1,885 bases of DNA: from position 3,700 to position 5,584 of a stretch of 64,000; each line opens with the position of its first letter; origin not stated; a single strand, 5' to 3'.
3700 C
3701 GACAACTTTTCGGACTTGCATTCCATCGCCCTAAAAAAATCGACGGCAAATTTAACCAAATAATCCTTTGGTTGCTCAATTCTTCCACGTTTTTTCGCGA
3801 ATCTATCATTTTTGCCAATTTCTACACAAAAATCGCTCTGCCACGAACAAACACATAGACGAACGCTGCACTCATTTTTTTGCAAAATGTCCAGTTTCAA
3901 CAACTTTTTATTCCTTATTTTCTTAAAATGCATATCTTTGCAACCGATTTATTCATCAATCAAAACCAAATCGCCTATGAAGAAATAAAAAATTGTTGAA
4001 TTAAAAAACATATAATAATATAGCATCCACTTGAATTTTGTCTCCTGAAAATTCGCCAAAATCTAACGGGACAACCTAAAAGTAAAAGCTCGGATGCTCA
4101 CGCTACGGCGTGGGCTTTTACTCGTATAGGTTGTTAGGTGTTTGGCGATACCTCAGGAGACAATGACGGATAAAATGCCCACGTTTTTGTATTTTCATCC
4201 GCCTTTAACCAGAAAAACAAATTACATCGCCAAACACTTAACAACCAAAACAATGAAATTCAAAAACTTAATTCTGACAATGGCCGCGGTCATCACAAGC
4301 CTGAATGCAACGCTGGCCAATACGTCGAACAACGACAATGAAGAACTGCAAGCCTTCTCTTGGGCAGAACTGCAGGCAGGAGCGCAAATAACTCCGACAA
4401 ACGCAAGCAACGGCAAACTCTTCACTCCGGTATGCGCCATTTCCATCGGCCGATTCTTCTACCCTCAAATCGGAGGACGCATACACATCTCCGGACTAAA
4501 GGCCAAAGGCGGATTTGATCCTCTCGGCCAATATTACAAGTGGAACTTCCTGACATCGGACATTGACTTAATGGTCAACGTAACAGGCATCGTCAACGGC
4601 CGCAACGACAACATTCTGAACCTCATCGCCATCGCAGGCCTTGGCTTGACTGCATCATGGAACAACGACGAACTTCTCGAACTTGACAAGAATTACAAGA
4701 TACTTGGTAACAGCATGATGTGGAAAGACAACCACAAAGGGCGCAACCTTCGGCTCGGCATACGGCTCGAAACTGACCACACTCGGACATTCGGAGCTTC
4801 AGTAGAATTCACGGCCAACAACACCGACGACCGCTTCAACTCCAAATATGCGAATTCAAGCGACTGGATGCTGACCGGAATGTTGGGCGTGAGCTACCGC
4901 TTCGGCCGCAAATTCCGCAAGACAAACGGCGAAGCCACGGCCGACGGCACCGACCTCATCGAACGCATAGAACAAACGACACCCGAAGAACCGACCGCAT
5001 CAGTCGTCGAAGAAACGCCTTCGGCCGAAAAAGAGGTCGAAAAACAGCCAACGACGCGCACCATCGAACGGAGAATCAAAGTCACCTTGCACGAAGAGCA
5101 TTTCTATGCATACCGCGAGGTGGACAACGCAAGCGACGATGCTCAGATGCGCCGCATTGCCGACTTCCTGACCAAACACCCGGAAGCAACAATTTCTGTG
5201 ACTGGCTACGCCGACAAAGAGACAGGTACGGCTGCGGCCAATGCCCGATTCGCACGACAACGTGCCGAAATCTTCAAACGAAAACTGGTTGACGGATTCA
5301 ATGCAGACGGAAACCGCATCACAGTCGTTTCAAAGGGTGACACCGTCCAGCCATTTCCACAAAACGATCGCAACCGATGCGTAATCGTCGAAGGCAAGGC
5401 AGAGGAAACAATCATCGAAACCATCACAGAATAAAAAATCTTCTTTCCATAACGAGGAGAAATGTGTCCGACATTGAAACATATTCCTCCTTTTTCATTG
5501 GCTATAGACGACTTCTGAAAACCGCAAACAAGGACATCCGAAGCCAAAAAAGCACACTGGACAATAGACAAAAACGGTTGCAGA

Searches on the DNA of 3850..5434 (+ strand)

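Call 8: search_rna_families(source=window, start=3850, end=4300, threshold=evalue, max_evalue=10, show_alignments=3)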
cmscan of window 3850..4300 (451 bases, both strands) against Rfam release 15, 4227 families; matches with E-value up to 10: 3.
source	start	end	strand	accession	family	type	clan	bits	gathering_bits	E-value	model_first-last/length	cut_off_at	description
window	3907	3957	+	RF02030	tp2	Gene; sRNA;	-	16.1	50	8.3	1-114/114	no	tp2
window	3936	3965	-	RF00186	SNORD101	Gene; snRNA; snoRNA; CD-box;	CL00074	14.5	47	7.2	1-73/73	no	Small nucleolar RNA SNORD101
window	4009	4096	+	RF01173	snoU105B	Gene; snRNA; snoRNA; CD-box;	CL00075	13.2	49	7.9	8-72/80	no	Small nucleolar RNA U105B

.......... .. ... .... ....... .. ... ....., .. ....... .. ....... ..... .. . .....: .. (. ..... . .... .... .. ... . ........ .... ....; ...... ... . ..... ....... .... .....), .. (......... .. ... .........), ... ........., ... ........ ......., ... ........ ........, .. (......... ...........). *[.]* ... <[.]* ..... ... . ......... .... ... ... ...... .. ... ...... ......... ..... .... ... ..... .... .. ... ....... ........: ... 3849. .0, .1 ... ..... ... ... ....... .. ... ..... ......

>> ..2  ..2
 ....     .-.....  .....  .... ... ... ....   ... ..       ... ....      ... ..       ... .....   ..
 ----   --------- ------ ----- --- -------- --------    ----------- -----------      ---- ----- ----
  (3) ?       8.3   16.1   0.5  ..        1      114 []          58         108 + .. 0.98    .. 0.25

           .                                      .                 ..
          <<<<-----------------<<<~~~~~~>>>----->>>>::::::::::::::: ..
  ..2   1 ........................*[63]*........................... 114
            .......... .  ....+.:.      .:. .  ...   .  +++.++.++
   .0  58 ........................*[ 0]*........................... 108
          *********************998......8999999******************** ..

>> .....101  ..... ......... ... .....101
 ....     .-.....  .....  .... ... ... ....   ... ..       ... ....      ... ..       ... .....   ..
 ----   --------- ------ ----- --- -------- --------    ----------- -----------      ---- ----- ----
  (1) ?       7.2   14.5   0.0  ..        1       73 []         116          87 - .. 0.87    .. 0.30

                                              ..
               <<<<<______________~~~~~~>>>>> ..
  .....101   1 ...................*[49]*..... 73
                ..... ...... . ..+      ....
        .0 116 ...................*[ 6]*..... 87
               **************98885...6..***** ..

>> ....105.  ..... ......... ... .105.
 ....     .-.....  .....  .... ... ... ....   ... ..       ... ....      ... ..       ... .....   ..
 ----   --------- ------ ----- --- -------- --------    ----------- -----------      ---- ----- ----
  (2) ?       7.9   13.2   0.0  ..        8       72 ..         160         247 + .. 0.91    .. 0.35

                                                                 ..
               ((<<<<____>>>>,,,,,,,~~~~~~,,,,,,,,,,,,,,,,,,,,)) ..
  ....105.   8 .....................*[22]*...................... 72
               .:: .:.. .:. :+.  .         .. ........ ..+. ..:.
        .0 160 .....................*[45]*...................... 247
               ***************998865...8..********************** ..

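Call 67: search_rna_families(sources=[L011, L120, L044], threshold=evalue, max_evalue=1)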
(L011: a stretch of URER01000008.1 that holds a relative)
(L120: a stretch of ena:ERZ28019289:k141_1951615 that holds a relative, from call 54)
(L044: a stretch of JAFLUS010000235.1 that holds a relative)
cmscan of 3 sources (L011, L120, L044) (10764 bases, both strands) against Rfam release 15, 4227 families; matches with E-value up to 1: 1.
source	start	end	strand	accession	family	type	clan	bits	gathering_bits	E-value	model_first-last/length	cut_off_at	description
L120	1785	1842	+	RF01420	snoR113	Gene; snRNA; snoRNA; CD-box;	-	28.5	47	0.0094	1-103/103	no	Small nucleolar RNA snoR113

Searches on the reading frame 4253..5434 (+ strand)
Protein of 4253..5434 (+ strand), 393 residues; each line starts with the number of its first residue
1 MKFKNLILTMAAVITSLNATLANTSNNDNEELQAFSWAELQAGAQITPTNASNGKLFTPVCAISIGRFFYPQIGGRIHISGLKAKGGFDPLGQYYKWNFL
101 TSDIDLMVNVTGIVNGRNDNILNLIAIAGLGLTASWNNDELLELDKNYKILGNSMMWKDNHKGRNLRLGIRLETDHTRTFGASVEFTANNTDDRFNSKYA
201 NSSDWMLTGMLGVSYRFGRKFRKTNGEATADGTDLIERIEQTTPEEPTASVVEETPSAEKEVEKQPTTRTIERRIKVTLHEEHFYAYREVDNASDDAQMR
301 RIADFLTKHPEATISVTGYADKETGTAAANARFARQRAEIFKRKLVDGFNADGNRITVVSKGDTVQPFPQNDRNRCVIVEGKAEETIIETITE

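Call 14: search_protein_families(library=pfam, proteins=[window:4253-5434:+])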
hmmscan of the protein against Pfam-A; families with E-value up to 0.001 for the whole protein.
window:4253-5434:+ (393 aa): 1 family
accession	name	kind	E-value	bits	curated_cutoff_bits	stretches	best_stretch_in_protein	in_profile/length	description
PF00691.25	OmpA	-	1.9e-09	38.2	27.2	1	293-370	11-87/98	OmpA family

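Call 52: find_encoding_contigs(protein=window:4253-5434:+, flank=1500, max_places=4)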
Protein window:4253-5434:+ (393 aa): 2 contigs read that carry it; 1 place shown.
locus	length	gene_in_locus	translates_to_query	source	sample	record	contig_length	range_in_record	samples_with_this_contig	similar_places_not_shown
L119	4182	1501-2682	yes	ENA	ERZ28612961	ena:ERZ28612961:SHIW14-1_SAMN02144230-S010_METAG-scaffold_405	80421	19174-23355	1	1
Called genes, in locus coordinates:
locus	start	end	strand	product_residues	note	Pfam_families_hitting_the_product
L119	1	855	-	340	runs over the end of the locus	PF01063:Aminotran_4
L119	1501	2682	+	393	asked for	PF00691:OmpA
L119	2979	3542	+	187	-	PF01386:Ribosomal_L25p, PF14693:Ribosomal_TL5_C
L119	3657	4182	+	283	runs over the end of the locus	PF23023:Anti-Pycsar_Apyc1 (weak), PF00753:Lactamase_B, PF12706:Lactamase_B_2 (weak)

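Call 53: find_homologous_proteins(query=window:4253-5434:+, max_evalue=1e-20)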
Query window:4253-5434:+ (393 aa): 483 proteins with E <= 1e-20 among 6114 candidates; the best 120 are listed.
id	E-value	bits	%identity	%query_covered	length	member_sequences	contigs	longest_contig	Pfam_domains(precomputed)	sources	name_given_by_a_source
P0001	3.3e-251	851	96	100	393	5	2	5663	PF00691.26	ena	-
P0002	2.8e-198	677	76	97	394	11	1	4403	PF00691.26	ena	-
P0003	1.9e-115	404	49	97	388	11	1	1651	-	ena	-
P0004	1.4e-104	368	45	98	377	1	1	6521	PF00691.26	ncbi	ncbi:MAG: OmpA family protein [Prevotella sp.]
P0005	2.3e-103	364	46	91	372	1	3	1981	PF00691.26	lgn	-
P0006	8.7e-101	356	46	99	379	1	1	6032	PF00691.26,PF13505.13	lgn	-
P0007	3.9e-100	354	45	91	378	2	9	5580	PF00691.26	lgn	-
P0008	1.5e-99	352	44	92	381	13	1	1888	-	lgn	-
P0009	6.6e-99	350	44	97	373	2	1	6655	PF00691.26,PF13505.13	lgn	-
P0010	1.5e-96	342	44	100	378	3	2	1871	PF00691.26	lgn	-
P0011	1.6e-95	339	44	90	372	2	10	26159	PF00691.26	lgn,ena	-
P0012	1.6e-94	335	44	99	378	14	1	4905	PF00691.26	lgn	-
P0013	2.6e-94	335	44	98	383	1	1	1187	PF00691.26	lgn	-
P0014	1.6e-93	332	43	97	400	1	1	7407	PF00691.26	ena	-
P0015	2.9e-93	331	42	99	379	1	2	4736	PF00691.26,PF13505.13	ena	-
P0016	2.5e-92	328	42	99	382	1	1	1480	PF00691.26,PF13505.13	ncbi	-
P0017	4.6e-91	324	42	99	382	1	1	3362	PF00691.26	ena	-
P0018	6.1e-91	324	44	97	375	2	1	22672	PF00691.26,PF13505.13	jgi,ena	jgi:hypothetical protein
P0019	6.3e-91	323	42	99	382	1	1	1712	PF00691.26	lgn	-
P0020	2.4e-90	322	44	98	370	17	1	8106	PF00691.26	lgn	-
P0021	1.1e-89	319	41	98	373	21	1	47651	PF00691.26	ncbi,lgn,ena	-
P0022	2.4e-89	318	43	99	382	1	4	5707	PF00691.26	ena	-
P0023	2.0e-88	315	42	97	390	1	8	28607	PF00691.26,PF13505.13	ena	-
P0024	3.2e-88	315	42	96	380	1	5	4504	PF00691.26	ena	-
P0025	4.2e-88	314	41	99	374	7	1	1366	PF00691.26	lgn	-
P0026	5.4e-88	314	41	100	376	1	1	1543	PF00691.26,PF13505.13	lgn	-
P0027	2.2e-87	312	39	99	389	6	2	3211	PF00691.26,PF13505.13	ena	-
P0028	3.7e-87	311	42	99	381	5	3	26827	PF00691.26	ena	-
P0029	7.6e-87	310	40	99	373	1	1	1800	PF00691.26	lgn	-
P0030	1.4e-86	309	40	99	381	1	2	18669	PF00691.26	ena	-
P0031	1.6e-86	309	39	96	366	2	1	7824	PF00691.26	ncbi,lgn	-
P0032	1.7e-86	309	40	99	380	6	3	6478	PF00691.26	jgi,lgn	jgi:outer membrane protein OmpA-like peptidoglycan-associated protein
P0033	1.7e-86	309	41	99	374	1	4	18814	PF00691.26,PF13505.13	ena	-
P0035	4.0e-86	308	41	98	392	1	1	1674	PF00691.26,PF13505.13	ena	-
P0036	2.9e-85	305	39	99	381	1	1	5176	PF00691.26,PF13505.13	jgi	jgi:outer membrane protein OmpA-like peptidoglycan-associated protein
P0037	3.7e-85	305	40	96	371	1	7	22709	PF00691.26,PF13505.13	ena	-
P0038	4.7e-84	301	40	99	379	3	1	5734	PF00691.26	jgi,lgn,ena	jgi:outer membrane protein OmpA-like peptidoglycan-associated protein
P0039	9.2e-83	297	40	97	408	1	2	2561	PF00691.26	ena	-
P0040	9.9e-83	297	40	97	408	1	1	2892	PF00691.26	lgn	-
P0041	1.1e-82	296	44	89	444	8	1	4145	PF00691.26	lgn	-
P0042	1.2e-82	296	40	97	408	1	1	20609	PF00691.26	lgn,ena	-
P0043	2.3e-82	295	41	96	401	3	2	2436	PF00691.26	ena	-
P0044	2.4e-82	295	40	96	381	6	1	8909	PF00691.26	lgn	-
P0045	2.7e-82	295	40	97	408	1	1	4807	PF00691.26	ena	-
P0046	3.5e-82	295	40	97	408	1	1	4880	PF00691.26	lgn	-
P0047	4.1e-82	294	40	97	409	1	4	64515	PF00691.26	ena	-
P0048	4.5e-82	294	40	97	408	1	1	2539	PF00691.26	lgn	-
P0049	5.0e-82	294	38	99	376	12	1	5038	PF00691.26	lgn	-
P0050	5.0e-82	294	40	97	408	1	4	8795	PF00691.26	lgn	-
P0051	5.7e-82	294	40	97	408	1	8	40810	PF00691.26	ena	-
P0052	5.7e-82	294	40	97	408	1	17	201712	PF00691.26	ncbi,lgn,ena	-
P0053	5.8e-82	294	40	97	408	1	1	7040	PF00691.26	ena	-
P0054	6.2e-82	294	40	97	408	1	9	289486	PF00691.26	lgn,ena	-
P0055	7.5e-82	294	40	97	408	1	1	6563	PF00691.26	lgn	-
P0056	7.8e-82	294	42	89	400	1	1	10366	PF00691.26,PF13505.13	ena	-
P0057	7.9e-82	294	40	97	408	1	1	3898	PF00691.26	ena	-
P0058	8.4e-82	293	38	98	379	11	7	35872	PF00691.26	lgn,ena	-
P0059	1.0e-81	293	40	97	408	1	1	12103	PF00691.26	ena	-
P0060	1.1e-81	293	40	97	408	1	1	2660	PF00691.26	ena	-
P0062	1.2e-81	293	40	97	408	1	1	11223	PF00691.26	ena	-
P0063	1.2e-81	293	40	97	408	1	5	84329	PF00691.26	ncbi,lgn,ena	-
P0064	1.2e-81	293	40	97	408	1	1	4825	PF00691.26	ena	-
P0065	1.3e-81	293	40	97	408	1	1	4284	PF00691.26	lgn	-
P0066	1.4e-81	293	40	97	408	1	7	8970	PF00691.26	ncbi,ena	-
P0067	1.5e-81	293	40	97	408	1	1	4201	PF00691.26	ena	-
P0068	1.7e-81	292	41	95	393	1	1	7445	PF00691.26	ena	-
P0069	1.8e-81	292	40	97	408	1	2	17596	PF00691.26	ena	-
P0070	1.9e-81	292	40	94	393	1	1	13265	PF00691.26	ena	-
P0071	1.9e-81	292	40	97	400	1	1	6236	PF00691.26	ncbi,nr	ncbi:MAG: OmpA family protein [Prevotella sp.]|nr:OmpA family protein [Prevotella sp.]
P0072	2.1e-81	292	40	97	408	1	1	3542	PF00691.26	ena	-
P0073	2.1e-81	292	40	97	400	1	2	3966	PF00691.26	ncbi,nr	ncbi:MAG: OmpA family protein [Prevotella sp.]|nr:OmpA family protein [Prevotella sp.] MBR7087698.1 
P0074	2.2e-81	292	40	97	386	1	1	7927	PF00691.26,PF13505.13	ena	-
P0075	3.0e-81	292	41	97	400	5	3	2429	PF00691.26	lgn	-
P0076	4.3e-81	291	40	88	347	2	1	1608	PF00691.26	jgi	jgi:outer membrane protein OmpA-like peptidoglycan-associated protein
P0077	4.6e-81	291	41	97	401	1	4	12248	PF00691.26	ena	-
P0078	4.9e-81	291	43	87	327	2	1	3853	PF00691.26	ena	-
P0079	5.0e-81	291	41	90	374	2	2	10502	PF00691.26,PF13505.13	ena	-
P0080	6.7e-81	290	40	95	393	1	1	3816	PF00691.26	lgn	-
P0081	8.3e-81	290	40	94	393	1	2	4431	PF00691.26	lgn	-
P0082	8.7e-81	290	40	95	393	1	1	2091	PF00691.26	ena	-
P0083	9.5e-81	290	40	99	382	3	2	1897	PF00691.26,PF13505.13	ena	-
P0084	9.5e-81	290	40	94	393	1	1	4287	PF00691.26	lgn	-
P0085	9.6e-81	290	41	97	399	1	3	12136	PF00691.26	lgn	-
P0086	9.6e-81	290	41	97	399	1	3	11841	PF00691.26,PF13505.13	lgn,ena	-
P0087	1.0e-80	290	41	95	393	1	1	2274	PF00691.26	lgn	-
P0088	1.1e-80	290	40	95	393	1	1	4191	PF00691.26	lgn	-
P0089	1.3e-80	290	41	97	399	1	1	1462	PF00691.26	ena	-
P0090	1.3e-80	290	39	93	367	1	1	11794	PF00691.26,PF13505.13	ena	-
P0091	1.3e-80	290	41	97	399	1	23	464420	PF00691.26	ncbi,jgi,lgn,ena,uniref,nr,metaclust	ncbi:OmpA family protein [Prevotella communis]|jgi:outer membrane protein OmpA-like peptidoglycan-as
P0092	1.5e-80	289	42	89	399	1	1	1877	PF00691.26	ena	-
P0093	2.2e-80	289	41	97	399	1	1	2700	PF00691.26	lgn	-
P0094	2.3e-80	289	41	92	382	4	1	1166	PF00691.26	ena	-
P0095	2.6e-80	289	40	94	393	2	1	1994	PF00691.26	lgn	-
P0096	2.6e-80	289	41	97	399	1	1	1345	PF00691.26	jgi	jgi:outer membrane protein OmpA-like peptidoglycan-associated protein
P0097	3.9e-80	288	40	97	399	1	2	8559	PF00691.26,PF13505.13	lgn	-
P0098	4.0e-80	288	40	97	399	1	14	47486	PF00691.26,PF13505.13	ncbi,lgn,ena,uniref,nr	ncbi:OmpA family protein [uncultured Prevotella sp.]|uniref:OmpA family protein n=1 Tax=uncultured P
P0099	4.2e-80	288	40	97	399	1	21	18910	PF00691.26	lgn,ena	-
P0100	4.4e-80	288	41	97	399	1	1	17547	PF00691.26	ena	-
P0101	4.7e-80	288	40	97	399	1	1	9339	PF00691.26,PF13505.13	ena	-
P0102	5.5e-80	287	41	97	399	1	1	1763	PF00691.26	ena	-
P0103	5.8e-80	287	40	97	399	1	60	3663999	PF00691.26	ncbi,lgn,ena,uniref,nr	ncbi:OmpA family protein [Prevotella communis]|uniref:OmpA family protein n=1 Tax=Prevotella communi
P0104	6.4e-80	287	40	97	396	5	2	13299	PF00691.26,PF13505.13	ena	-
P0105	7.7e-80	287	40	97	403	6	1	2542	PF00691.26,PF13505.13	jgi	-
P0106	8.3e-80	287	42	97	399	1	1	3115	PF00691.26,PF13505.13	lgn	-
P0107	9.4e-80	287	40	97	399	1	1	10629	PF00691.26,PF13505.13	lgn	-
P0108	9.5e-80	287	40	97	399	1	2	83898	PF00691.26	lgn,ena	-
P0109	1.0e-79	287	40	97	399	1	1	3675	PF00691.26,PF13505.13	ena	-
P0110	1.0e-79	287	40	97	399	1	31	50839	PF00691.26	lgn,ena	-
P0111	1.1e-79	287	40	97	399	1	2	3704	PF00691.26,PF13505.13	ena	-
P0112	1.2e-79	286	40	97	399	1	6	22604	PF00691.26,PF13505.13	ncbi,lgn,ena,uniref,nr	ncbi:OmpA family protein [uncultured Prevotella sp.]|uniref:OmpA family protein n=1 Tax=uncultured P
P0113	1.2e-79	286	42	97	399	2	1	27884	PF00691.26,PF13505.13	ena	-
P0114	1.2e-79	286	40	97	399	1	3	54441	PF00691.26,PF13505.13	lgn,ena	-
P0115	1.2e-79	286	40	97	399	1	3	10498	PF00691.26,PF13505.13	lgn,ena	-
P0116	1.3e-79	286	40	97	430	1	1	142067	PF00691.26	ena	-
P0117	1.5e-79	286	39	99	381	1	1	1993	PF00691.26,PF13505.13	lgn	-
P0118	1.6e-79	286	40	97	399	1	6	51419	PF00691.26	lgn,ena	-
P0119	1.6e-79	286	40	97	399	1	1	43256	PF00691.26,PF13505.13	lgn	-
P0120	1.6e-79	286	40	97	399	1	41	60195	PF00691.26,PF13505.13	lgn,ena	-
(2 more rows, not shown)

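Call 54: find_encoding_contigs(protein=P0002, flank=900, max_places=1)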
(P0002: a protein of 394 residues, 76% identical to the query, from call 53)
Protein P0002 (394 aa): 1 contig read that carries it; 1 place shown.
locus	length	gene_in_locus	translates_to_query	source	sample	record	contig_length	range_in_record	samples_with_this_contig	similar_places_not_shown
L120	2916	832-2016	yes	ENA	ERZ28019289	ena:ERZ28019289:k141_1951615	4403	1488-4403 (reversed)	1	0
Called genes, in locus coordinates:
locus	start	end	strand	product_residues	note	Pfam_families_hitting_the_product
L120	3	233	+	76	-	?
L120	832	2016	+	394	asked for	PF00691:OmpA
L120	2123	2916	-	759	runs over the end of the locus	?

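Call 55: find_encoding_contigs(protein=P0004, flank=900, max_places=1)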
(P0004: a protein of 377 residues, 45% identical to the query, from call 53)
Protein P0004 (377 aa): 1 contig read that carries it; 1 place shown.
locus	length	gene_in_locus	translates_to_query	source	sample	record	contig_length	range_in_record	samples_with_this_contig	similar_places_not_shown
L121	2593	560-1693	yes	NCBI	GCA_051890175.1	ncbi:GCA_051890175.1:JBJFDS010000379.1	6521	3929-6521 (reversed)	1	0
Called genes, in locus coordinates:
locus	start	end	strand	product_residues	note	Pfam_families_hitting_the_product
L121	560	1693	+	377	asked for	PF00691:OmpA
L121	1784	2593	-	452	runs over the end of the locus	PF22013:PG_1098_Fer, PF18096:Thump_like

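Call 56: find_encoding_contigs(protein=P0011, flank=900, max_places=1)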
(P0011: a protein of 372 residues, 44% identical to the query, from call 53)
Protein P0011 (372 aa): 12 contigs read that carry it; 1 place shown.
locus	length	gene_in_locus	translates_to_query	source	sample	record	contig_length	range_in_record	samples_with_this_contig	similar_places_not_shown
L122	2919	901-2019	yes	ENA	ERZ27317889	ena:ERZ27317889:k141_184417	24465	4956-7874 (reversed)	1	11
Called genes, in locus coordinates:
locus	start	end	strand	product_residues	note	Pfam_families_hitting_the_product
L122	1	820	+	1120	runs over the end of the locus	PF00515:TPR_1 (faint), PF07719:TPR_2 (faint), PF17874:TPR_MalT (faint), PF24885:TPR_NPHP3 (faint), PF13181:TPR_8 (faint), PF13424:TPR_12, PF13424:TPR_12, PF12770:CHAT, +3 more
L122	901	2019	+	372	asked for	PF00691:OmpA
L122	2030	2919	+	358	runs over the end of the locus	PF00691:OmpA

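Call 57: find_encoding_contigs(protein=P0021, flank=900, max_places=1)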
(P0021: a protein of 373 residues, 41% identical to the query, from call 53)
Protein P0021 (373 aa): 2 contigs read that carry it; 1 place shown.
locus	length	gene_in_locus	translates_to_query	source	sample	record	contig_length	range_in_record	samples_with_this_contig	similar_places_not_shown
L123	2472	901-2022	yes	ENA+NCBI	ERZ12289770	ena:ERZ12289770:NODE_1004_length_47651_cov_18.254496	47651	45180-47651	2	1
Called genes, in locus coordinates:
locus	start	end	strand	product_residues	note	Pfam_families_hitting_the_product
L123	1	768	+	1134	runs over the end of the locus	PF13424:TPR_12, PF24885:TPR_NPHP3 (weak), PF00515:TPR_1 (faint), PF07719:TPR_2 (faint), PF13181:TPR_8 (faint), PF13374:TPR_10 (faint), PF13424:TPR_12, PF12770:CHAT, +2 more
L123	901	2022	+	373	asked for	PF00691:OmpA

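Call 58: find_encoding_contigs(protein=P0103, flank=900, max_places=1)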
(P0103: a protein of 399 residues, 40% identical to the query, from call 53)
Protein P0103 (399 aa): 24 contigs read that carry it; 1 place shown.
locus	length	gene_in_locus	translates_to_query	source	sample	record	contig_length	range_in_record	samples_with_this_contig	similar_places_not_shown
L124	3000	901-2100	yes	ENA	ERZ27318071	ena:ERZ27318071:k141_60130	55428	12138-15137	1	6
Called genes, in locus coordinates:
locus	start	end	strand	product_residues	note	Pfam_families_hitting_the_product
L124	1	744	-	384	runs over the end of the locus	-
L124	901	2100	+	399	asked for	PF00691:OmpA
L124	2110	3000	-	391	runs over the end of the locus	PF22013:PG_1098_Fer, PF18096:Thump_like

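Call 59: find_encoding_contigs(protein=P0054, flank=900, max_places=1)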
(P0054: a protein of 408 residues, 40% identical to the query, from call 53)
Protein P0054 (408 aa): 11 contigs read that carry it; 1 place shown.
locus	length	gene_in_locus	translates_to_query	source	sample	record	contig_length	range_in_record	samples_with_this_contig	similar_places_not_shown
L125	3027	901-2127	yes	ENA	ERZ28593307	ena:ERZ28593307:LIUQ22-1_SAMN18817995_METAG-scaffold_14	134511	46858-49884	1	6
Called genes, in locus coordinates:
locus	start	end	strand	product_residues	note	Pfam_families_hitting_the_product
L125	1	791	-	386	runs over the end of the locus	PF00583:Acetyltransf_1 (faint)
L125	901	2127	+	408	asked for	PF00691:OmpA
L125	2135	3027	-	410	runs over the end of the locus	PF22013:PG_1098_Fer, PF18096:Thump_like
